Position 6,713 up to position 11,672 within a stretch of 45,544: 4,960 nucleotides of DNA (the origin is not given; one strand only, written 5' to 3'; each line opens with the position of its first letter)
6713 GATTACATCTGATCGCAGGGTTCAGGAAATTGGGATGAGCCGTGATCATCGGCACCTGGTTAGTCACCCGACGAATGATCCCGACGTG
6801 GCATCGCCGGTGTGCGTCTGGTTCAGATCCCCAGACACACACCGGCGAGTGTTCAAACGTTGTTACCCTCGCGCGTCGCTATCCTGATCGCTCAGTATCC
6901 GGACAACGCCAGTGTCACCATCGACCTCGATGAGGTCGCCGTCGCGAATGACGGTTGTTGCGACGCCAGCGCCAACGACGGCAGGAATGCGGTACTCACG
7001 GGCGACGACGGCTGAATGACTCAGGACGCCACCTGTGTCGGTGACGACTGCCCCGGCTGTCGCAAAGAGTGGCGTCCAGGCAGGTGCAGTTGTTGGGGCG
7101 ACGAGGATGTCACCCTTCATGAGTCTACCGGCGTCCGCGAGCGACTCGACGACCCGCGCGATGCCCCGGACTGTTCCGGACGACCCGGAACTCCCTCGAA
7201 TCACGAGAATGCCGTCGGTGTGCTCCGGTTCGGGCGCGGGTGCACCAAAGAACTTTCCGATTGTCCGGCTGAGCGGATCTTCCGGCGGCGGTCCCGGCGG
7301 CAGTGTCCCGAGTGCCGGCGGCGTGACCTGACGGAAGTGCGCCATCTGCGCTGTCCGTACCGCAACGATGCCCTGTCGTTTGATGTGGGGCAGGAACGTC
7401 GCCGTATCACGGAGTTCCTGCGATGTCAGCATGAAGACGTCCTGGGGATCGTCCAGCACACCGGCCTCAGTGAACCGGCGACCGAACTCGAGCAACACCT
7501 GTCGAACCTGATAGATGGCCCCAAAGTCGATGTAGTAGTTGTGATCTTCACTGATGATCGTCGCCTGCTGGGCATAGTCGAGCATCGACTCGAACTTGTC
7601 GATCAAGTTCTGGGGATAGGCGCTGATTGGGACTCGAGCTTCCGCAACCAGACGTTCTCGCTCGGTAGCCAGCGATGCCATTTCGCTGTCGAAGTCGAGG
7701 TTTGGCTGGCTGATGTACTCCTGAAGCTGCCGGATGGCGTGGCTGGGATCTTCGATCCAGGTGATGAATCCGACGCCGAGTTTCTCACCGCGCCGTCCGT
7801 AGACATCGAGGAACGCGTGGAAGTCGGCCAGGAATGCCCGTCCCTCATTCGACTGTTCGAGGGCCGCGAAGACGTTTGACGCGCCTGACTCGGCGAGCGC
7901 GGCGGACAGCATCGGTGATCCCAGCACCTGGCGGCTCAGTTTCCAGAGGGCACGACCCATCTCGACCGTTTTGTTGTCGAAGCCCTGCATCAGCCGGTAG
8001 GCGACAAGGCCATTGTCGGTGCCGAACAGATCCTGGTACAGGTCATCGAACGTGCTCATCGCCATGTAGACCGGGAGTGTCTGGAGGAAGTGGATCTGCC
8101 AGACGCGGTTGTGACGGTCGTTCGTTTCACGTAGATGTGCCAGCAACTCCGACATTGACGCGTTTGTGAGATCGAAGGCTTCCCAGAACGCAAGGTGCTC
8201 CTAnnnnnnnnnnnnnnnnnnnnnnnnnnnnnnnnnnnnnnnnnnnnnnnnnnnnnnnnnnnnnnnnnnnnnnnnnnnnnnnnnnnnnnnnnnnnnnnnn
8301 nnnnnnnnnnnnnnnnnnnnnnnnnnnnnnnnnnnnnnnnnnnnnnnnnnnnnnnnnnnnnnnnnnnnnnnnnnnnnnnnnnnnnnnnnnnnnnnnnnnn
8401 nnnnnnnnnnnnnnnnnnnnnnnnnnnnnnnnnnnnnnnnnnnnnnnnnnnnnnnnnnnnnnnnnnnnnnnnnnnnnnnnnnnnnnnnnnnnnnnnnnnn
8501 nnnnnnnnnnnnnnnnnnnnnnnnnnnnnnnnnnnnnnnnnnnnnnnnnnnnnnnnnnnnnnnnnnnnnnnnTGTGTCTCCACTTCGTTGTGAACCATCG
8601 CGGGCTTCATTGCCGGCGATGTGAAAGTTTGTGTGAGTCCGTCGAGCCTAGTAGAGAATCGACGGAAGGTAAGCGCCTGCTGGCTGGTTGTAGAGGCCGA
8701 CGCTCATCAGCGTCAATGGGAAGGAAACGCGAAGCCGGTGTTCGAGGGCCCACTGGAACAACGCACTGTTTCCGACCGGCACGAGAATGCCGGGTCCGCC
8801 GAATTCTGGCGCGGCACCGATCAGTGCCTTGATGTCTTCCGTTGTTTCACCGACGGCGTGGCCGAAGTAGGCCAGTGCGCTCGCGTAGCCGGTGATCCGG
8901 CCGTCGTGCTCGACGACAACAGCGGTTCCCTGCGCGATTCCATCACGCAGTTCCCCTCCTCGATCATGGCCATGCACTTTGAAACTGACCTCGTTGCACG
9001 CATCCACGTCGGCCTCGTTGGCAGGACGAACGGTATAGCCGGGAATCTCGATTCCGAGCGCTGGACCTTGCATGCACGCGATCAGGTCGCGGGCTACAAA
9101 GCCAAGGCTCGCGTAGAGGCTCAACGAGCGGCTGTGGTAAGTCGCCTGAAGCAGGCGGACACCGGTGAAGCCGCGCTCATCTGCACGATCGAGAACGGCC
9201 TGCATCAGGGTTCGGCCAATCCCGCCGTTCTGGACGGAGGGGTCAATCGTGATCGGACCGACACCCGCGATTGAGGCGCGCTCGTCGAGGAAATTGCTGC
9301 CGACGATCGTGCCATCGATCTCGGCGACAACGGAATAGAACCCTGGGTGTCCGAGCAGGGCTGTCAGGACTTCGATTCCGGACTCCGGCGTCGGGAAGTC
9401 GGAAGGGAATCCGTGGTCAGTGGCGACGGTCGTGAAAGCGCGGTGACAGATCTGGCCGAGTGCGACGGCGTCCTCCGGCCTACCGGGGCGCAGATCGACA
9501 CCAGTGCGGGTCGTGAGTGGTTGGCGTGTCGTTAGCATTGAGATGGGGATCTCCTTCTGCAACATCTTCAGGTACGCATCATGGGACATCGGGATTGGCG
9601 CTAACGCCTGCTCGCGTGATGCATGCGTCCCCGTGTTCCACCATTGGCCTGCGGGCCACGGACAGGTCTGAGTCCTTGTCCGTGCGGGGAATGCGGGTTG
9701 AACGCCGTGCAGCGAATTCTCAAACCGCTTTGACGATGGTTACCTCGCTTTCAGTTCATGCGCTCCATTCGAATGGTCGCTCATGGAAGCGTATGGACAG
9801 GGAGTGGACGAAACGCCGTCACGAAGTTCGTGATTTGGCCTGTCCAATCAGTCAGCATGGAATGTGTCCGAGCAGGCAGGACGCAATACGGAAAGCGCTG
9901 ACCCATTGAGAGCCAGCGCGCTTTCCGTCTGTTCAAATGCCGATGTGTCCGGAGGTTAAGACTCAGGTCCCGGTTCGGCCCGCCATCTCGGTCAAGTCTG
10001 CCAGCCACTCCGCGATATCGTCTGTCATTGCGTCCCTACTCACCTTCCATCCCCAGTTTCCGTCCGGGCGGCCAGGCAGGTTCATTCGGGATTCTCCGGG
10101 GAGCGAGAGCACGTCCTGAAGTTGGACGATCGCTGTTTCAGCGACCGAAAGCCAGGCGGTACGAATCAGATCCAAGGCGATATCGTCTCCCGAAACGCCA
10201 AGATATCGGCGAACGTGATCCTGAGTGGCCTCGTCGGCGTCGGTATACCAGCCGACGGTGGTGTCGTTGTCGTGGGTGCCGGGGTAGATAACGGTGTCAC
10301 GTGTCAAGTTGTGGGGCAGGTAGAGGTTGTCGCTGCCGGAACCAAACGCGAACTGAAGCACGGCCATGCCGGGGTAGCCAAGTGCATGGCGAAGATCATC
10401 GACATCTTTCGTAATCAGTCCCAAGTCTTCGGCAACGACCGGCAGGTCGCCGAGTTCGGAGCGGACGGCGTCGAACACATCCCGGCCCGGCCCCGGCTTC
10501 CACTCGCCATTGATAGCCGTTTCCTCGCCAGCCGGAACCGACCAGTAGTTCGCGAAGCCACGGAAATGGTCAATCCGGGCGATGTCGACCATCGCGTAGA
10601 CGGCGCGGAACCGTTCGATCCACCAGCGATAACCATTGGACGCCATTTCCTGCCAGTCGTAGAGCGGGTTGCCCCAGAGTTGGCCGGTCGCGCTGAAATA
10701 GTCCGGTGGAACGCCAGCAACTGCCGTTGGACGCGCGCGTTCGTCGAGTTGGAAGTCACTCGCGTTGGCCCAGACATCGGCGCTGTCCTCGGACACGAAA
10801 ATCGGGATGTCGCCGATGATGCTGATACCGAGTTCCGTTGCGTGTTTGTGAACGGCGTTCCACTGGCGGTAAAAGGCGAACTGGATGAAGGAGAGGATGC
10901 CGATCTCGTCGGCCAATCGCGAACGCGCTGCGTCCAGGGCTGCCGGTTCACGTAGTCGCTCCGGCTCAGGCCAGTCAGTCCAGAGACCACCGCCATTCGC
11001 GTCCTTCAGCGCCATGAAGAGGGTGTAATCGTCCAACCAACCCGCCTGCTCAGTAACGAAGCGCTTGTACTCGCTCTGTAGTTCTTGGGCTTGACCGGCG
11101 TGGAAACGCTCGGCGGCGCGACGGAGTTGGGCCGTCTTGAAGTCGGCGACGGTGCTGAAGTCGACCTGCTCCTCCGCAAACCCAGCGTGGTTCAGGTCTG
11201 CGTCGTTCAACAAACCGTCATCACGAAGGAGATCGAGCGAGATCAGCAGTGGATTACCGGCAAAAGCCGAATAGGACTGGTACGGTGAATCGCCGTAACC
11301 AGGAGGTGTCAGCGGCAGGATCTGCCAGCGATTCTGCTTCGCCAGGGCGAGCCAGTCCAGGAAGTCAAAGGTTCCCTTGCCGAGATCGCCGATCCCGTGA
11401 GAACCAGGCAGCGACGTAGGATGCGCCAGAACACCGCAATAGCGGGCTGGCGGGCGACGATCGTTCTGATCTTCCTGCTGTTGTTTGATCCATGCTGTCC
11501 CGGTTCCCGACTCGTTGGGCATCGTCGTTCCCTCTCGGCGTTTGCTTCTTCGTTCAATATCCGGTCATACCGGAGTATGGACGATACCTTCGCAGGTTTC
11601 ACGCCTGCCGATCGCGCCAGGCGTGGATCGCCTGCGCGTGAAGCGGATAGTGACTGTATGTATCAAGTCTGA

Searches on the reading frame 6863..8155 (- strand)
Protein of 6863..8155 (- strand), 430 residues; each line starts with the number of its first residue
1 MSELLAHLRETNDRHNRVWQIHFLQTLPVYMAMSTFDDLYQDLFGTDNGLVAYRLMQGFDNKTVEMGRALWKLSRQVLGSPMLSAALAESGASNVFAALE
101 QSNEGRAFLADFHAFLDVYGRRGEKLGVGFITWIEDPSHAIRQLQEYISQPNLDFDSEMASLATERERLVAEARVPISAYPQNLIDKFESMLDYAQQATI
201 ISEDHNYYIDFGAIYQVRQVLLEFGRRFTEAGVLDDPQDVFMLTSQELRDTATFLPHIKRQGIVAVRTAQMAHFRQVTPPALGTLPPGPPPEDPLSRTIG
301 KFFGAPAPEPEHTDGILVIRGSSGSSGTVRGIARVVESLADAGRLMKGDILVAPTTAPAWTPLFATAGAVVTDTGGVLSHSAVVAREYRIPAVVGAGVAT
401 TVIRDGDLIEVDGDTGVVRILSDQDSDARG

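Call 16: search_protein_families(library=pfam, proteins=[window:6863-8155:-], max_evalue=0.001)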
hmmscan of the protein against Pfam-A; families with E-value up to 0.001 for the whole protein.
window:6863-8155:- (430 aa): 1 family
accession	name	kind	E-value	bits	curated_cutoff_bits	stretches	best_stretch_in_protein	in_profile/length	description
PF00391.29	PEP-utilizers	-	5.7e-25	87.1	23.1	1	347-416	3-72/72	PEP-utilising enzyme, mobile domain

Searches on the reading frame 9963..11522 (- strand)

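Call 16: search_protein_families(library=pfam, proteins=[window:9963-11522:-], max_evalue=0.001)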
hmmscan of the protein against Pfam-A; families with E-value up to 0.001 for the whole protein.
window:9963-11522:- (519 aa): 1 family
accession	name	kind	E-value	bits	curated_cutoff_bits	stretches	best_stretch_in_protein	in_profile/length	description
PF02446.23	Glyco_hydro_77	-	7.2e-176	586.1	25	1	34-499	2-464/465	4-alpha-glucanotransferase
